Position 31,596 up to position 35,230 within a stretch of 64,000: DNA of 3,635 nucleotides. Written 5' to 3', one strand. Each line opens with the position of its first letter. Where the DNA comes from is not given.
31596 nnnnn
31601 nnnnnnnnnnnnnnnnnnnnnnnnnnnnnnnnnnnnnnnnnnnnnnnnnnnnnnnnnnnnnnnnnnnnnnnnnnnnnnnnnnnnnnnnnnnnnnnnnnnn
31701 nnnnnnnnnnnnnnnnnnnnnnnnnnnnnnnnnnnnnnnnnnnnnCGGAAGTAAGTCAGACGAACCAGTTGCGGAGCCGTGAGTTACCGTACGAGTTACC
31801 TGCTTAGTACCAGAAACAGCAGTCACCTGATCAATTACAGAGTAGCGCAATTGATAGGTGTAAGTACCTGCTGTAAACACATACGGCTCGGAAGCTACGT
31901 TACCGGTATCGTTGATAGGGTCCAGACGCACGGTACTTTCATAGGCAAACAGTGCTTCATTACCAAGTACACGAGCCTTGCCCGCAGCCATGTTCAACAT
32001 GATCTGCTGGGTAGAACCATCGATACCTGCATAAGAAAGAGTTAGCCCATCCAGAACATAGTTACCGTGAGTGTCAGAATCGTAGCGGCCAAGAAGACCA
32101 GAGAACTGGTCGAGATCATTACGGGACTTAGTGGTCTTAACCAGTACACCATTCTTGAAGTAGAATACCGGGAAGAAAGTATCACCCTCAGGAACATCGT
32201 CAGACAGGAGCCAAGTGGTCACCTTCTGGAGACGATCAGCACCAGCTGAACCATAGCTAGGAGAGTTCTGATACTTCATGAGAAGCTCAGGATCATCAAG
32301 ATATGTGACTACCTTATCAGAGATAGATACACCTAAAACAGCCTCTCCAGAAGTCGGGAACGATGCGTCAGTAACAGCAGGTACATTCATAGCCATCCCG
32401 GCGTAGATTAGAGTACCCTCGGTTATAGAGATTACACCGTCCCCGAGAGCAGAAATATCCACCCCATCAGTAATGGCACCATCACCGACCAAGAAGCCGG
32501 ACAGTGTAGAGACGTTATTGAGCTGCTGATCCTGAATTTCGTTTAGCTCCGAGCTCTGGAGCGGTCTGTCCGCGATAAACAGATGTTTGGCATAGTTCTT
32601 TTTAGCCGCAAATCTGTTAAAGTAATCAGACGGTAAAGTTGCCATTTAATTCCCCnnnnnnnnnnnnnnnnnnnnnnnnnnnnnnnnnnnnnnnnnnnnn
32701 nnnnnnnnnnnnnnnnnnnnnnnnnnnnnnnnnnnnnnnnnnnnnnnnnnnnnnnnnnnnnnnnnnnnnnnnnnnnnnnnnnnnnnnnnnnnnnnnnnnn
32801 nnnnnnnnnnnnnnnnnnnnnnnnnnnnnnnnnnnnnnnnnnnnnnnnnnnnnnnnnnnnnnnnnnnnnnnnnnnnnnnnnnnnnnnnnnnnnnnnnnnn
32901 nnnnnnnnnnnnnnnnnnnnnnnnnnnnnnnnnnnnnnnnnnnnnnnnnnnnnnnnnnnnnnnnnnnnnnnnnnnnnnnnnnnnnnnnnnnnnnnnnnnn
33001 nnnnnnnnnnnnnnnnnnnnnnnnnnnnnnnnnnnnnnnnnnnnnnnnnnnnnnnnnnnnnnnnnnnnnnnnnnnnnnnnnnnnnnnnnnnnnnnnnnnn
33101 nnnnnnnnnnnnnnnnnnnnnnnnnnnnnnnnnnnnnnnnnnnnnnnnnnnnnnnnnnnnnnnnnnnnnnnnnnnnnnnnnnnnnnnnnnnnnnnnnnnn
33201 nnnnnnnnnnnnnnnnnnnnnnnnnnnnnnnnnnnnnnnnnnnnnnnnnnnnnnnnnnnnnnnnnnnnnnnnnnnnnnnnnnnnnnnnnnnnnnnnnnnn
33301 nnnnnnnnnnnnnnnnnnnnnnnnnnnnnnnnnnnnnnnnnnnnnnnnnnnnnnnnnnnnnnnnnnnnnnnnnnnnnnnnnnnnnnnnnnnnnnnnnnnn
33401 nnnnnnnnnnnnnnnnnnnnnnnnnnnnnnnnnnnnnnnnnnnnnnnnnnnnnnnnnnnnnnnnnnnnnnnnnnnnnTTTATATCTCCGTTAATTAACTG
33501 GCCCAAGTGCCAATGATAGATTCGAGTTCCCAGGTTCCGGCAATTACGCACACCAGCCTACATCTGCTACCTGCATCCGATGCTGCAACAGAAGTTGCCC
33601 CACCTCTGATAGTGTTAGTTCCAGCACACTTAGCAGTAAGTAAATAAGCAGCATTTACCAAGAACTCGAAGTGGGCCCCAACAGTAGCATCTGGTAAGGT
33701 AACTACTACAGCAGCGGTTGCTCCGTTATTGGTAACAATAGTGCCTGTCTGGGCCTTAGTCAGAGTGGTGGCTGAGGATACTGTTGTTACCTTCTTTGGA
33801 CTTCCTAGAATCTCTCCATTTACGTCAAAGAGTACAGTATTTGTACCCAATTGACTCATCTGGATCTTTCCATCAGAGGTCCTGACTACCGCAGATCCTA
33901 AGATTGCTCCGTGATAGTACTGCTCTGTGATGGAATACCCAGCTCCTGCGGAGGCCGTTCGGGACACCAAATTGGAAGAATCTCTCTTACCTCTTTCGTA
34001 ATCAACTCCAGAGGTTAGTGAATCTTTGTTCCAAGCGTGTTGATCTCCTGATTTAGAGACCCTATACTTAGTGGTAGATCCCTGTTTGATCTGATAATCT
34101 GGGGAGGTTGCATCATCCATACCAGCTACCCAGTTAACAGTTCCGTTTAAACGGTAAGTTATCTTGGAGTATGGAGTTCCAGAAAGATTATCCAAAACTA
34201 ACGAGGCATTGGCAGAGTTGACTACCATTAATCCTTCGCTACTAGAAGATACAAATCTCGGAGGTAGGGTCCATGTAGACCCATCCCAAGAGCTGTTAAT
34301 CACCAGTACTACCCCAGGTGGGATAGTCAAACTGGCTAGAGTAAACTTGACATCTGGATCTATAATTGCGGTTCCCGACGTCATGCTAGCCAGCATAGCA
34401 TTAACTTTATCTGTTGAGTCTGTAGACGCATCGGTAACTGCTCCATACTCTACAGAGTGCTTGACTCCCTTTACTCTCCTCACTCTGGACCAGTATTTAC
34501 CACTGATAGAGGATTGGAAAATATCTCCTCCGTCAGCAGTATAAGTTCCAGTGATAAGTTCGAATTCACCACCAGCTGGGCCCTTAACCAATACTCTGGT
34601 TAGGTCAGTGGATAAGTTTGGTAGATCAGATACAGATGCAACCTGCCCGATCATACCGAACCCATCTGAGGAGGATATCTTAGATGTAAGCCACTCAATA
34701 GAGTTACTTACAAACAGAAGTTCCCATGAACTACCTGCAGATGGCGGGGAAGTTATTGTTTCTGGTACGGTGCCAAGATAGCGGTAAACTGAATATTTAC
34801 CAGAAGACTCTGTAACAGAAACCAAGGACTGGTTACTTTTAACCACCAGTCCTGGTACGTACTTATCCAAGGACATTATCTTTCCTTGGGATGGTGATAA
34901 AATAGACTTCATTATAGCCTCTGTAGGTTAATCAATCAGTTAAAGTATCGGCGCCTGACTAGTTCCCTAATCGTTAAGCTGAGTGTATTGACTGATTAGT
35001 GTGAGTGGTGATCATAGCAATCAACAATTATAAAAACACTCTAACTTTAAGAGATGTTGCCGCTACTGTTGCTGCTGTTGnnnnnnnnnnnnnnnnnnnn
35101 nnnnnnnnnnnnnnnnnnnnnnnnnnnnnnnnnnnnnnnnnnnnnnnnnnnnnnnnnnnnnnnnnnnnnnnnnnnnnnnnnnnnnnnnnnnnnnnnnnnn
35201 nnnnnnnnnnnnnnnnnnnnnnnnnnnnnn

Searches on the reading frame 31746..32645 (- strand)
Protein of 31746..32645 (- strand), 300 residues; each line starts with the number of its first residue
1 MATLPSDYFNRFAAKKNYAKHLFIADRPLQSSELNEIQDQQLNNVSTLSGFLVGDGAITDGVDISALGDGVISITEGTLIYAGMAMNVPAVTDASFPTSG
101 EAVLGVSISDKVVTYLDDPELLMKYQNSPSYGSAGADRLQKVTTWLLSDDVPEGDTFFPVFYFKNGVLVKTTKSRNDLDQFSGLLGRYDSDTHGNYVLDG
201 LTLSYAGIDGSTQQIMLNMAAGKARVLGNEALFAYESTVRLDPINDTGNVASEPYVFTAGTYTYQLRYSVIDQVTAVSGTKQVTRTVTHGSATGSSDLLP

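Call 35: find_related_loci(query=window:31746-32645:-, collection=viral_contigs, flank=10000)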
Query window:31746-32645:- (300 aa) in viral_contigs; peptide patterns used: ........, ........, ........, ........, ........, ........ (x = any residue, [..] = any of these).
39 stretches matched a pattern, but none encodes a relative of the query by tblastn (E <= 1e-3).

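Call 36: find_related_loci(query=window:31746-32645:-, collection=metagenome_contigs, flank=10000)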
Query window:31746-32645:- (300 aa) in metagenome_contigs; peptide patterns used: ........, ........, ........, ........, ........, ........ (x = any residue, [..] = any of these).
256 stretches matched a pattern, but none encodes a relative of the query by tblastn (E <= 1e-3).

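Call 91: find_related_loci(query=window:31746-32645:-, collection=genome_contigs, flank=10000)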
Query window:31746-32645:- (300 aa) in genome_contigs; peptide patterns used: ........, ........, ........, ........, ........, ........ (x = any residue, [..] = any of these).
139 stretches matched a pattern, but none encodes a relative of the query by tblastn (E <= 1e-3).

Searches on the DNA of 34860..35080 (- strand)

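Call 44: search_dna_similar(query=window:34860-35080:-, collection=phages, mode=distant, max_evalue=1, max_rows=20)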
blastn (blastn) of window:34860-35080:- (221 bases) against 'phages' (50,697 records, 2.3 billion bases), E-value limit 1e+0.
Records with a match: 1; places in all: 1; records where one place covers at least 80% of the query: 0.
Best place of each record, by identity: 80-90% 1.
By first word of the organism name: Bacillus 1.
By host as written in the record: Bacillus thuringiensis kurstaki 1.
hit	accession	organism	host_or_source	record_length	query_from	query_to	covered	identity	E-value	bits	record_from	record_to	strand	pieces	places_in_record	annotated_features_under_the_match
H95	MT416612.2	Bacillus phage YungSlug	Bacillus thuringiensis kurstaki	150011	37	72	16%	83.3%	7e-1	39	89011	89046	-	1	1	DNA helicase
